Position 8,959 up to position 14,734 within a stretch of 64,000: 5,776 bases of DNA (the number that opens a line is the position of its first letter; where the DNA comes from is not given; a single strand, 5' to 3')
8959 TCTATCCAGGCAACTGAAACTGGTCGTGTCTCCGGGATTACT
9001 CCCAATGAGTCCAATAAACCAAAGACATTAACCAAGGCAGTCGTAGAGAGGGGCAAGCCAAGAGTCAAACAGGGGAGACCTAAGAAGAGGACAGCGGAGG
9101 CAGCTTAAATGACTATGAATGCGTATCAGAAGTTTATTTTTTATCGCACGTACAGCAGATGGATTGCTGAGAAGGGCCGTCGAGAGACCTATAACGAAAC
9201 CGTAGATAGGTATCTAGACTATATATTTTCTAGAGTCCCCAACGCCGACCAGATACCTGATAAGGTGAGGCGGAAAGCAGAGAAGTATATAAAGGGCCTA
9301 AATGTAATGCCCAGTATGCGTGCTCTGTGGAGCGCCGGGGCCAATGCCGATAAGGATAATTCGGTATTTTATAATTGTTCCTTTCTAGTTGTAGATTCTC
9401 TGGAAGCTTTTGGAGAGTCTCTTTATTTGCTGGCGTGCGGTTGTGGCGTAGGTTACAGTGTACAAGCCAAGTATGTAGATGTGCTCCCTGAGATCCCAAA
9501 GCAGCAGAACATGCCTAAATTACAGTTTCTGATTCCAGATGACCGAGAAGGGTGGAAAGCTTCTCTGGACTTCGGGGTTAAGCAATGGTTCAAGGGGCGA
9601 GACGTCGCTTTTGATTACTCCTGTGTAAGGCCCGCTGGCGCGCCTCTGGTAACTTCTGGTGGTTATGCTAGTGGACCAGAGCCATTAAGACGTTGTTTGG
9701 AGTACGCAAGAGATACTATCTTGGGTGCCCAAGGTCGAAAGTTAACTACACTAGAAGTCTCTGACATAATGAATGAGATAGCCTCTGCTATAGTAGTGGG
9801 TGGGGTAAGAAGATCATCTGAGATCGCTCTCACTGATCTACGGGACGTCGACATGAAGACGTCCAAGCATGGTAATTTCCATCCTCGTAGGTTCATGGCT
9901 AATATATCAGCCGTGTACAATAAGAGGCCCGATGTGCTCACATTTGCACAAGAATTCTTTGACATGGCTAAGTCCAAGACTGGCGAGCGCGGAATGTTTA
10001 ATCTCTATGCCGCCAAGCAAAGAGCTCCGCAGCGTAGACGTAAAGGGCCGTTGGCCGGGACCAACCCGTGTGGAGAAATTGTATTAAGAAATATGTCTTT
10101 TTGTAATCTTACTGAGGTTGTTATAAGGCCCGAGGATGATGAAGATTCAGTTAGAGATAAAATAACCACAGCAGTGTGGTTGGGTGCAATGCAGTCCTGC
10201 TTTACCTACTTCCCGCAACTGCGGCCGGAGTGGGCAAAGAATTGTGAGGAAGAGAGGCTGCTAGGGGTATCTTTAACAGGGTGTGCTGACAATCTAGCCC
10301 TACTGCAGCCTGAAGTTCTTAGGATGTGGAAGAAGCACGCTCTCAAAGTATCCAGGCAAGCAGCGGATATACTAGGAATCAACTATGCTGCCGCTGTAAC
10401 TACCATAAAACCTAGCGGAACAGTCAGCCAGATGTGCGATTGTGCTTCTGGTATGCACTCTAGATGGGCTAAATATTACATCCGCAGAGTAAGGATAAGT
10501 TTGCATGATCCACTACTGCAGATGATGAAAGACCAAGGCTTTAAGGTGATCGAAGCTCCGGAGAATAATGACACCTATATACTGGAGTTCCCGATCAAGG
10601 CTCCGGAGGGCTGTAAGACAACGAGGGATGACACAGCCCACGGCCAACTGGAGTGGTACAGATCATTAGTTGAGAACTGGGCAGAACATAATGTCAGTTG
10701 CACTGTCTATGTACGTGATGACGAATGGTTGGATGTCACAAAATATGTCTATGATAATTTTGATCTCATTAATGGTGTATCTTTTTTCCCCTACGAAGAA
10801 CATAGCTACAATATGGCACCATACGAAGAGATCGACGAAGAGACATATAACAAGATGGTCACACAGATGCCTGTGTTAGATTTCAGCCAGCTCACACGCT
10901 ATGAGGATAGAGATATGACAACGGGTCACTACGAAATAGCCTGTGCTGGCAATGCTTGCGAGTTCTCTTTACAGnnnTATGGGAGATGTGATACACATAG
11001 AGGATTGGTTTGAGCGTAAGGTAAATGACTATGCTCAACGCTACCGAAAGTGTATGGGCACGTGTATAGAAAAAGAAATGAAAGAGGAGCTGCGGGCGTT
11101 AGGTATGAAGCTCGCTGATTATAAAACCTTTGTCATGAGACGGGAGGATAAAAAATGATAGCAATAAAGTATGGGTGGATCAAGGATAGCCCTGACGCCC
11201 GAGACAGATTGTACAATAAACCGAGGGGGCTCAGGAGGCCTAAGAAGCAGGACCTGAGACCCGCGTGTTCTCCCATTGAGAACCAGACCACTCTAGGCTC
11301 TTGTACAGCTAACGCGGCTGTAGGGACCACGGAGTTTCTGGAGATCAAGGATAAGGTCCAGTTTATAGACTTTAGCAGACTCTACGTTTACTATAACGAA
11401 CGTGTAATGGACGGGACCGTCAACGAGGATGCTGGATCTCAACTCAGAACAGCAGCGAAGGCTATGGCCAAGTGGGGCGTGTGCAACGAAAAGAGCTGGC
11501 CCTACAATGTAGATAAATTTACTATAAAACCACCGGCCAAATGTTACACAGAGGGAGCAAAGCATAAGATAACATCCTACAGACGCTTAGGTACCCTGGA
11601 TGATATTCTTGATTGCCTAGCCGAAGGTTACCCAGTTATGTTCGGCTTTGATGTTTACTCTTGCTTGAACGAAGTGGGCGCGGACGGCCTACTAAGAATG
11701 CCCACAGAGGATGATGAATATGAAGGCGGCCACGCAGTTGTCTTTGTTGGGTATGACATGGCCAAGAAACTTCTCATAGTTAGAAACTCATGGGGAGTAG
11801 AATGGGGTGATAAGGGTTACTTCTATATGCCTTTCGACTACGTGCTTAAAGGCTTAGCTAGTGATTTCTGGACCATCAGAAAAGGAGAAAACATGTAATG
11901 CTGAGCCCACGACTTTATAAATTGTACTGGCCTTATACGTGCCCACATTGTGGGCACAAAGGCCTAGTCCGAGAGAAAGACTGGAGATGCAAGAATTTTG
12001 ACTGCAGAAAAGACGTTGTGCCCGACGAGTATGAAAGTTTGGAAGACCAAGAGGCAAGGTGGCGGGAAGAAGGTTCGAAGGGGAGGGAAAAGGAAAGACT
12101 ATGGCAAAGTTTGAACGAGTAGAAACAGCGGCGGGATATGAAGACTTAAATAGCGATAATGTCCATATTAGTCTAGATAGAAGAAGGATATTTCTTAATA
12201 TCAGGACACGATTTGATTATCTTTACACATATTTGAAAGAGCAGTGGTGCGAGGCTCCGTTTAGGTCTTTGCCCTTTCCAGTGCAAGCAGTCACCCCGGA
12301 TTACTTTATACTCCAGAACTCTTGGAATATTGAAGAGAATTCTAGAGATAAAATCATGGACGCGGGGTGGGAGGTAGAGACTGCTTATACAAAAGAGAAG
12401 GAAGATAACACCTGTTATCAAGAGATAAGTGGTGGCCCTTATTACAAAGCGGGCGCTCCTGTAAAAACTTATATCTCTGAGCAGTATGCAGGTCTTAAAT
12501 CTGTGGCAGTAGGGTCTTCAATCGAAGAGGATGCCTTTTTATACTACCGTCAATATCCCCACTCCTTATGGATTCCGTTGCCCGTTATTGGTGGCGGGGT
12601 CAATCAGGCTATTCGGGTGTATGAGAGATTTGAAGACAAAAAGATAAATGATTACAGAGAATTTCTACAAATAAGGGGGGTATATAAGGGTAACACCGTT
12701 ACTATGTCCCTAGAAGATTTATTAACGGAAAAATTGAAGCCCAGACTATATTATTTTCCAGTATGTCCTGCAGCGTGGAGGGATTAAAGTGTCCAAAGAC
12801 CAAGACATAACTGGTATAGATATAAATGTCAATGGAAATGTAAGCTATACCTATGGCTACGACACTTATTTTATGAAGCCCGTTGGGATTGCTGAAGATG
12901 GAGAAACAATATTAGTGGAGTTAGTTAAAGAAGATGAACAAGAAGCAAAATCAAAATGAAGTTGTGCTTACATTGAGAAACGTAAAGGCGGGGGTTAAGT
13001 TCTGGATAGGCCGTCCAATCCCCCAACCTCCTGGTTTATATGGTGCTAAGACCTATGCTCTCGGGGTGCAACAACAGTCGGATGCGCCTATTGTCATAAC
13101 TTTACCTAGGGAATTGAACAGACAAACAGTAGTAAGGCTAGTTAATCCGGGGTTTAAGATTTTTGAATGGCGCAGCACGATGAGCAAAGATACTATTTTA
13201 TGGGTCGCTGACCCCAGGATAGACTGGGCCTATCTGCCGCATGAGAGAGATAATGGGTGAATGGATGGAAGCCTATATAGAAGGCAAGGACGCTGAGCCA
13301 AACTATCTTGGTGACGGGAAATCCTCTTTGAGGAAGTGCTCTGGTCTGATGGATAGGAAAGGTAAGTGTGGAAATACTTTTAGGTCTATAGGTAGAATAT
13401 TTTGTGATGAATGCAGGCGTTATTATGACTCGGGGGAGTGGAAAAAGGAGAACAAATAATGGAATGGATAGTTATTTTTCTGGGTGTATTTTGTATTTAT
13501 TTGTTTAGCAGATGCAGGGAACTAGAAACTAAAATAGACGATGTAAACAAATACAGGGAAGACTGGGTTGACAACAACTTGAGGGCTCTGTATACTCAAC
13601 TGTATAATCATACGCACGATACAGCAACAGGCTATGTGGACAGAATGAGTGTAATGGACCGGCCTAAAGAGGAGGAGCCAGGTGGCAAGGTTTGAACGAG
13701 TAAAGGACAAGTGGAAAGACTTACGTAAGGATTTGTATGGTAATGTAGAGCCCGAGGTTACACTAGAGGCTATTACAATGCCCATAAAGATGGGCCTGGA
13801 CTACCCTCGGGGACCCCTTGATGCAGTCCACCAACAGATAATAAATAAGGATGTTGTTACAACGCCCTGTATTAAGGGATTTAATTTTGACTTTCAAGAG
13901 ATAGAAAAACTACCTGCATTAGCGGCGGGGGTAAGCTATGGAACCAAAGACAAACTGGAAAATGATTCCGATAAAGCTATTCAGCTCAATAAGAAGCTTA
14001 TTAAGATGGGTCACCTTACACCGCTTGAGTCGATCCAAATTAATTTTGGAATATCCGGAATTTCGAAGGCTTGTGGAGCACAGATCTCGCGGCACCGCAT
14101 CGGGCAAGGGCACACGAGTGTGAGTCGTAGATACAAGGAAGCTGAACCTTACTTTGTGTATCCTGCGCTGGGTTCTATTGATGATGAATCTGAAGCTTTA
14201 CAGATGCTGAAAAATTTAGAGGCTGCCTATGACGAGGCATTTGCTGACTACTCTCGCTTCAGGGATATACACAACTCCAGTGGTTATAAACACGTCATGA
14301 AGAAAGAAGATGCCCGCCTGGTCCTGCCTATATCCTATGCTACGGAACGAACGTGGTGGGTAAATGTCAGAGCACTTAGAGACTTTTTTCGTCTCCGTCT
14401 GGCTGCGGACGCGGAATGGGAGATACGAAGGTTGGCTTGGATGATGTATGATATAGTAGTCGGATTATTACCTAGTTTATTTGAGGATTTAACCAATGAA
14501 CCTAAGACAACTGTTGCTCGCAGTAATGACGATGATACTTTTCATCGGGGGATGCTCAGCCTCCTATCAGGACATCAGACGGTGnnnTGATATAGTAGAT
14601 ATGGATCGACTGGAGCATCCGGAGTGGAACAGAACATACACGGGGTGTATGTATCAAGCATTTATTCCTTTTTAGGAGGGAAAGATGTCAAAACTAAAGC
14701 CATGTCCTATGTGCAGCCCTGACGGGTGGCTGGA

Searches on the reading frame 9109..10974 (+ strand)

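Call 9: search_protein_families(library=pfam, proteins=[window:9109-10974:+], max_evalue=0.01)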
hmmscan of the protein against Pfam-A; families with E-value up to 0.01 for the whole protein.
window:9109-10974:+ (622 aa): 3 families
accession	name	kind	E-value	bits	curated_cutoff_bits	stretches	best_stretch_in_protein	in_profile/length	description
PF02867.20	Ribonuc_red_lgC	-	4.8e-10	39.1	23.9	1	288-400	180-299/523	Ribonucleotide reductase, barrel domain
PF17975.6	RNR_Alpha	-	1.1e-09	39.1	26.4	1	4-77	18-100/101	Ribonucleotide reductase alpha domain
PF21995.1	RNR-II_ins_dom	-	4.9e-05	24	27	1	137-195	34-98/107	B12-dependent ribonucleotide reductase, insertion domain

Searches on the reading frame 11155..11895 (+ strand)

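Call 9: search_protein_families(library=pfam, proteins=[window:11155-11895:+], max_evalue=0.01)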
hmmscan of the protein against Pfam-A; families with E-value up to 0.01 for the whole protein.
window:11155-11895:+ (247 aa): 3 families
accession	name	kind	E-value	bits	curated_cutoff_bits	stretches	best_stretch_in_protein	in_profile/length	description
PF00112.29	Peptidase_C1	-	1.1e-18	68.6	20.7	1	29-225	2-202/220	Papain family cysteine protease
PF03051.21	Peptidase_C1_2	-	0.00063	19.1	22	1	192-229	360-401/438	Peptidase C1-like family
PF13529.12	Peptidase_C39_2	-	0.0025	18.8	24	1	124-213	70-143/143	Peptidase_C39 like family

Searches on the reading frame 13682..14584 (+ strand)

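Call 9: search_protein_families(library=pfam, proteins=[window:13682-14584:+], max_evalue=0.01)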
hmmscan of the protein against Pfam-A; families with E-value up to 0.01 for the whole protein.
window:13682-14584:+ (301 aa): 1 family
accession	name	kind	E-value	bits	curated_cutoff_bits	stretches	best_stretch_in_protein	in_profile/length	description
PF02511.20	Thy1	-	1e-40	140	24.8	1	73-264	8-190/191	Thymidylate synthase complementing protein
